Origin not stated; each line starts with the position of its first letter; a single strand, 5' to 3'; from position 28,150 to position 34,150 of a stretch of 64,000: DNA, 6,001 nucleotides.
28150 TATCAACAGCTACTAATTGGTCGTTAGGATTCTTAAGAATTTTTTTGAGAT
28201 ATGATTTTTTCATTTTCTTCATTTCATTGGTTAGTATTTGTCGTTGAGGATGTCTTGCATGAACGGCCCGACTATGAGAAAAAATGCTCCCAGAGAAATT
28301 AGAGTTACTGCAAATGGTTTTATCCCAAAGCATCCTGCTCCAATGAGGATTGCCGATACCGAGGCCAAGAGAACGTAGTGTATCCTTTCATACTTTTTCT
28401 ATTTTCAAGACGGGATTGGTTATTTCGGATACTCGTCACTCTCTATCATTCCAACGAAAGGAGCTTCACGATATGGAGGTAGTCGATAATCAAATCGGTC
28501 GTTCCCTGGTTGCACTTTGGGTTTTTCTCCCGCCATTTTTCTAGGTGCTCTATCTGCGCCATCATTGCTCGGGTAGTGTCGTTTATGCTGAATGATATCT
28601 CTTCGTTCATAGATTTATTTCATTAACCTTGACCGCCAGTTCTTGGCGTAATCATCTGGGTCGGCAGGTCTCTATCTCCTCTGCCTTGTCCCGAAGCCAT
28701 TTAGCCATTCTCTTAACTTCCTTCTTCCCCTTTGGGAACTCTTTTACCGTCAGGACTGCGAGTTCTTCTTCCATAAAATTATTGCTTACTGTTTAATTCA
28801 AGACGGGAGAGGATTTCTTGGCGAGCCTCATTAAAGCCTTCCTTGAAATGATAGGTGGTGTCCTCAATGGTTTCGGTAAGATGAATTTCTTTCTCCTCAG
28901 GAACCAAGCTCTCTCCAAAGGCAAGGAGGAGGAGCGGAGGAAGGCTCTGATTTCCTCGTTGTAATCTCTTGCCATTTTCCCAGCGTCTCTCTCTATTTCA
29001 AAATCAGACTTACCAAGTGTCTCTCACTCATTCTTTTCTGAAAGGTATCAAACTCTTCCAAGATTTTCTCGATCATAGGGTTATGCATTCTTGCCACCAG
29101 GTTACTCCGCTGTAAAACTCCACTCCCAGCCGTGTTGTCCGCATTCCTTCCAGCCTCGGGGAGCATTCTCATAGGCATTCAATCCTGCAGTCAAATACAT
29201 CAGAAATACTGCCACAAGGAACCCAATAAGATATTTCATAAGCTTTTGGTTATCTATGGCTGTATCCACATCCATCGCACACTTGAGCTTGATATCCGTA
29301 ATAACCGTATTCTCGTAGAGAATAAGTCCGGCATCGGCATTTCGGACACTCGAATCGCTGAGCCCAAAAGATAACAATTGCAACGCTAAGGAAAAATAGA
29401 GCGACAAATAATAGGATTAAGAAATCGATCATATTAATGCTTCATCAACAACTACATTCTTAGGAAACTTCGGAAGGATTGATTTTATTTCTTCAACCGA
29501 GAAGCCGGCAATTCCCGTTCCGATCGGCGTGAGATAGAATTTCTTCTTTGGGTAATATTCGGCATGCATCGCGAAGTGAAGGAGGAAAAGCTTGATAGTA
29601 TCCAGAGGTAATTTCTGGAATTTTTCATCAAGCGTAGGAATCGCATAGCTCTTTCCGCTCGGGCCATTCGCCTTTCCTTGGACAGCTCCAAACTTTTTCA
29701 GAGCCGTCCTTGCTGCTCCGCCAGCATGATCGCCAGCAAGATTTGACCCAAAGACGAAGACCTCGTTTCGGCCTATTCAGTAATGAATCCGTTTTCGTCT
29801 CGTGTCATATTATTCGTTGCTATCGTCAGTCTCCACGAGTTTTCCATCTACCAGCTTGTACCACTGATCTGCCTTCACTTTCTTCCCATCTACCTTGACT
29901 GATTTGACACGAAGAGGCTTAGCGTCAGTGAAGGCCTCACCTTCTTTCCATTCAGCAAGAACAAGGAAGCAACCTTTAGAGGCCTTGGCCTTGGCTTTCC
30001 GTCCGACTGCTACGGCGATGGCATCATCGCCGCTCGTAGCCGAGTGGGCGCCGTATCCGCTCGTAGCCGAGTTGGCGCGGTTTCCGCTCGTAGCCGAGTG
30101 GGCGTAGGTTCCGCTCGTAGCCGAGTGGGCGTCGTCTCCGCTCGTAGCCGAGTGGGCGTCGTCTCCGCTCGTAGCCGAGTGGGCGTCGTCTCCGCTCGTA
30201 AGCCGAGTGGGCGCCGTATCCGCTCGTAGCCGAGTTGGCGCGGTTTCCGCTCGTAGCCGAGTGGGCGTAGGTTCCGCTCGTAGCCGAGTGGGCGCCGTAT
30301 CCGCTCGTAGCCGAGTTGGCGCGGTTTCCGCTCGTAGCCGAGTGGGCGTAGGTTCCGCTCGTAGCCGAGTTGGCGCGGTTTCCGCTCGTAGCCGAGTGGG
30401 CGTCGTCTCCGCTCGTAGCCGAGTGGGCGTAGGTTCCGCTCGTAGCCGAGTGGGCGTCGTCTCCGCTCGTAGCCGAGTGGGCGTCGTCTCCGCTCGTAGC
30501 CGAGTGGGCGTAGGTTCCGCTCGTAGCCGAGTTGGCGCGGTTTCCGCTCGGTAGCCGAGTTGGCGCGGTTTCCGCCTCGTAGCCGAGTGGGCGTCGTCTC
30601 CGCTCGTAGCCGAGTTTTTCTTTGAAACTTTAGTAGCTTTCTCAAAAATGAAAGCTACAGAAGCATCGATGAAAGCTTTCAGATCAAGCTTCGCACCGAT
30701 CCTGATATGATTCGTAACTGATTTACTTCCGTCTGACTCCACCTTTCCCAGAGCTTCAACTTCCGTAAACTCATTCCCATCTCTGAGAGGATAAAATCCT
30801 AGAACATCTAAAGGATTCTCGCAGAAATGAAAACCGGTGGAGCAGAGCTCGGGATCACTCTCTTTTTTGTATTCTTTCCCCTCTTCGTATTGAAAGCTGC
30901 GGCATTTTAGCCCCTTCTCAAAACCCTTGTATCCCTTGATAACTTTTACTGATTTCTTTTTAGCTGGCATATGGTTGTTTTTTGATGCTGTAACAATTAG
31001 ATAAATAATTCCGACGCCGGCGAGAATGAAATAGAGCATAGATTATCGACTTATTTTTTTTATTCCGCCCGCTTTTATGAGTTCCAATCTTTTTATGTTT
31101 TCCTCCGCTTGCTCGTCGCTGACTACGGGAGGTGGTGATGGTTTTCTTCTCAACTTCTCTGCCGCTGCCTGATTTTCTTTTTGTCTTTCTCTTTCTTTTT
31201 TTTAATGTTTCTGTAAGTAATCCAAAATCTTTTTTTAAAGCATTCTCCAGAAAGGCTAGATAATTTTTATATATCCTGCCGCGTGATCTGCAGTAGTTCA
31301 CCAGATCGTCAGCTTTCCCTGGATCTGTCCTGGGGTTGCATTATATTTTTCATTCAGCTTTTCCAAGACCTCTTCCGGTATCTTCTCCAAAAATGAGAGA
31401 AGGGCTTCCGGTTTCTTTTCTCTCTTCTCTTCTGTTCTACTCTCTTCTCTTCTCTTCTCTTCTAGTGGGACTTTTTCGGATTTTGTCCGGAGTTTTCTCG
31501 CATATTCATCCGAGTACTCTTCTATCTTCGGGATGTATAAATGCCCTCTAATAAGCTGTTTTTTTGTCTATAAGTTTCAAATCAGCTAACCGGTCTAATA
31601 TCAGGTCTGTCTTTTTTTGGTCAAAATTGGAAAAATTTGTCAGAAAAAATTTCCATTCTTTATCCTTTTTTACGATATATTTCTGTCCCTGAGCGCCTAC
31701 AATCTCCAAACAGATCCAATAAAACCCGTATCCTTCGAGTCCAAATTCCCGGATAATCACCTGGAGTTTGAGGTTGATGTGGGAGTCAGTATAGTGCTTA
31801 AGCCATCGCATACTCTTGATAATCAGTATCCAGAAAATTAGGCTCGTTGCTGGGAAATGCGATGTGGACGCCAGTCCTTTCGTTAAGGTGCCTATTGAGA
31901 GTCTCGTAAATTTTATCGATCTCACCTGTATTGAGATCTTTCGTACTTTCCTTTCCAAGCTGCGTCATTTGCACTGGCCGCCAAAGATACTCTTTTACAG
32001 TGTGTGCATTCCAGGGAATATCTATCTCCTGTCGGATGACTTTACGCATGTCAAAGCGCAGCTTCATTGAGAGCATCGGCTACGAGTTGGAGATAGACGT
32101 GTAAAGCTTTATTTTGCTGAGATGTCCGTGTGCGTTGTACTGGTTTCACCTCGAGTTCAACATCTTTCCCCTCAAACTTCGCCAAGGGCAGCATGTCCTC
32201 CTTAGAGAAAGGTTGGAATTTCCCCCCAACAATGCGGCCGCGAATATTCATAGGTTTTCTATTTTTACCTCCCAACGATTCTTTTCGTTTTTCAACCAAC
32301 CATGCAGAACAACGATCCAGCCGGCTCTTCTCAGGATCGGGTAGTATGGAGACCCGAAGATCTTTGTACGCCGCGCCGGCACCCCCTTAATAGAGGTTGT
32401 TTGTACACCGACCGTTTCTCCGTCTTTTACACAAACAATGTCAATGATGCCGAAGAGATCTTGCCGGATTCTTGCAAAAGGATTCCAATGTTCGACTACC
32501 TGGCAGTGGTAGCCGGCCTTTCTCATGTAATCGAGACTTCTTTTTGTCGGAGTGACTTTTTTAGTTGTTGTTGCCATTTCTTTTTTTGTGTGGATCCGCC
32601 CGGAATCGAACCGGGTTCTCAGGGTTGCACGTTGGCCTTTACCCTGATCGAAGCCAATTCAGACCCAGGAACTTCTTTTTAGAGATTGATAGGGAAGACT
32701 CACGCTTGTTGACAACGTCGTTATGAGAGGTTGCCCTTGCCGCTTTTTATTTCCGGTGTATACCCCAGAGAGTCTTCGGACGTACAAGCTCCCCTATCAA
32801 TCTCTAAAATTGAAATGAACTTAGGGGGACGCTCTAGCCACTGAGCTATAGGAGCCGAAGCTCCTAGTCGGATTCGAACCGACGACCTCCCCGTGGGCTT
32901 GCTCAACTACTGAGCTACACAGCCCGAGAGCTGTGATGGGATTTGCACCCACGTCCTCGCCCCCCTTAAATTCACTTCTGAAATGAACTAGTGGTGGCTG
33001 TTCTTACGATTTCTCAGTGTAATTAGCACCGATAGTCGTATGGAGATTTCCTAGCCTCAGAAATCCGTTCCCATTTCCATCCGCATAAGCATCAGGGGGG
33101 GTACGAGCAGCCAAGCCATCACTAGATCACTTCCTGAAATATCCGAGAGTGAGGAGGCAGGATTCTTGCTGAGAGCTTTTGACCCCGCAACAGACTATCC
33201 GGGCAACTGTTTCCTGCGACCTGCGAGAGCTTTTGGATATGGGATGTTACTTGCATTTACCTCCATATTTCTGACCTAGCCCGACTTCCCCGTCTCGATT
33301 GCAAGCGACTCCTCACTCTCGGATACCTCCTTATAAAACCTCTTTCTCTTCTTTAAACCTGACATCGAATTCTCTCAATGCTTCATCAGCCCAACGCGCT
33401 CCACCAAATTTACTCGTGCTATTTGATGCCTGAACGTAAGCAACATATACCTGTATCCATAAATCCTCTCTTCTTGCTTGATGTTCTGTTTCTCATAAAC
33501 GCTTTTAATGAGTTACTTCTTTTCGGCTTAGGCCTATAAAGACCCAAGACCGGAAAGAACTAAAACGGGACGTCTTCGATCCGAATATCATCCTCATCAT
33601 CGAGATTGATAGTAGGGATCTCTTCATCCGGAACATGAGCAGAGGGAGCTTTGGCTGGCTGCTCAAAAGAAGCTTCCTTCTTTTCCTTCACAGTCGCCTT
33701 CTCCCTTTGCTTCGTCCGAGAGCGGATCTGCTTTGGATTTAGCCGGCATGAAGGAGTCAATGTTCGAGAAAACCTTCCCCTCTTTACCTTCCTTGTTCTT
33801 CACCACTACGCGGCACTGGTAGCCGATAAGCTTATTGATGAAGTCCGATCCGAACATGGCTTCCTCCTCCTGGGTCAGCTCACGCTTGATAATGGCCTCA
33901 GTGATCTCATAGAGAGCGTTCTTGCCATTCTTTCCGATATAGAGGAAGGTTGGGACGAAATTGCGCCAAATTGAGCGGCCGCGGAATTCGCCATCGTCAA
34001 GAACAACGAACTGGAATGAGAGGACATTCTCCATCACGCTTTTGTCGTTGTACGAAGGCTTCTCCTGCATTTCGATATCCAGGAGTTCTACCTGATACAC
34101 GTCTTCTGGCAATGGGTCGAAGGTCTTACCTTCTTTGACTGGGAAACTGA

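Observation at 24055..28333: Phage RNA healing-and-sealing operon: T4-like Pnkp plus RNA ligase with uncharacterised partners (207-aa protein, DUF3268 zinc finger, HAD phosphatase)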

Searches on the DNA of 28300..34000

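Call 71: search_rna_families(source=window, start=28300, end=34000, threshold=evalue, max_evalue=1, show_alignments=3)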
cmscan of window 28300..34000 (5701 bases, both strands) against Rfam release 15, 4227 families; matches with E-value up to 1: 6.
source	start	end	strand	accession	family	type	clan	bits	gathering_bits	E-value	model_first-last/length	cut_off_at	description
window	32588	32666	-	RF00023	tmRNA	Gene;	CL00001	40.4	47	1e-13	1-374/374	no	transfer-messenger RNA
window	32808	32905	-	RF02553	YrlA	Gene; sRNA;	-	33.9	69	0.00013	1-114/114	no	Y RNA-like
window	30019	30112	+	RF03949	mir-8830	Gene; miRNA;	-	27.1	76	0.19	1-95/95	no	mir-8830 microRNA precursor family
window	30154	30248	+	RF03949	mir-8830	Gene; miRNA;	-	25.9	76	0.38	1-95/95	no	mir-8830 microRNA precursor family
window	30452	30545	+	RF03949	mir-8830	Gene; miRNA;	-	25.4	76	0.48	1-95/95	no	mir-8830 microRNA precursor family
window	32865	32919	-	RF00005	tRNA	Gene; tRNA;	CL00001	23.6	29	0.17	6-65/71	no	tRNA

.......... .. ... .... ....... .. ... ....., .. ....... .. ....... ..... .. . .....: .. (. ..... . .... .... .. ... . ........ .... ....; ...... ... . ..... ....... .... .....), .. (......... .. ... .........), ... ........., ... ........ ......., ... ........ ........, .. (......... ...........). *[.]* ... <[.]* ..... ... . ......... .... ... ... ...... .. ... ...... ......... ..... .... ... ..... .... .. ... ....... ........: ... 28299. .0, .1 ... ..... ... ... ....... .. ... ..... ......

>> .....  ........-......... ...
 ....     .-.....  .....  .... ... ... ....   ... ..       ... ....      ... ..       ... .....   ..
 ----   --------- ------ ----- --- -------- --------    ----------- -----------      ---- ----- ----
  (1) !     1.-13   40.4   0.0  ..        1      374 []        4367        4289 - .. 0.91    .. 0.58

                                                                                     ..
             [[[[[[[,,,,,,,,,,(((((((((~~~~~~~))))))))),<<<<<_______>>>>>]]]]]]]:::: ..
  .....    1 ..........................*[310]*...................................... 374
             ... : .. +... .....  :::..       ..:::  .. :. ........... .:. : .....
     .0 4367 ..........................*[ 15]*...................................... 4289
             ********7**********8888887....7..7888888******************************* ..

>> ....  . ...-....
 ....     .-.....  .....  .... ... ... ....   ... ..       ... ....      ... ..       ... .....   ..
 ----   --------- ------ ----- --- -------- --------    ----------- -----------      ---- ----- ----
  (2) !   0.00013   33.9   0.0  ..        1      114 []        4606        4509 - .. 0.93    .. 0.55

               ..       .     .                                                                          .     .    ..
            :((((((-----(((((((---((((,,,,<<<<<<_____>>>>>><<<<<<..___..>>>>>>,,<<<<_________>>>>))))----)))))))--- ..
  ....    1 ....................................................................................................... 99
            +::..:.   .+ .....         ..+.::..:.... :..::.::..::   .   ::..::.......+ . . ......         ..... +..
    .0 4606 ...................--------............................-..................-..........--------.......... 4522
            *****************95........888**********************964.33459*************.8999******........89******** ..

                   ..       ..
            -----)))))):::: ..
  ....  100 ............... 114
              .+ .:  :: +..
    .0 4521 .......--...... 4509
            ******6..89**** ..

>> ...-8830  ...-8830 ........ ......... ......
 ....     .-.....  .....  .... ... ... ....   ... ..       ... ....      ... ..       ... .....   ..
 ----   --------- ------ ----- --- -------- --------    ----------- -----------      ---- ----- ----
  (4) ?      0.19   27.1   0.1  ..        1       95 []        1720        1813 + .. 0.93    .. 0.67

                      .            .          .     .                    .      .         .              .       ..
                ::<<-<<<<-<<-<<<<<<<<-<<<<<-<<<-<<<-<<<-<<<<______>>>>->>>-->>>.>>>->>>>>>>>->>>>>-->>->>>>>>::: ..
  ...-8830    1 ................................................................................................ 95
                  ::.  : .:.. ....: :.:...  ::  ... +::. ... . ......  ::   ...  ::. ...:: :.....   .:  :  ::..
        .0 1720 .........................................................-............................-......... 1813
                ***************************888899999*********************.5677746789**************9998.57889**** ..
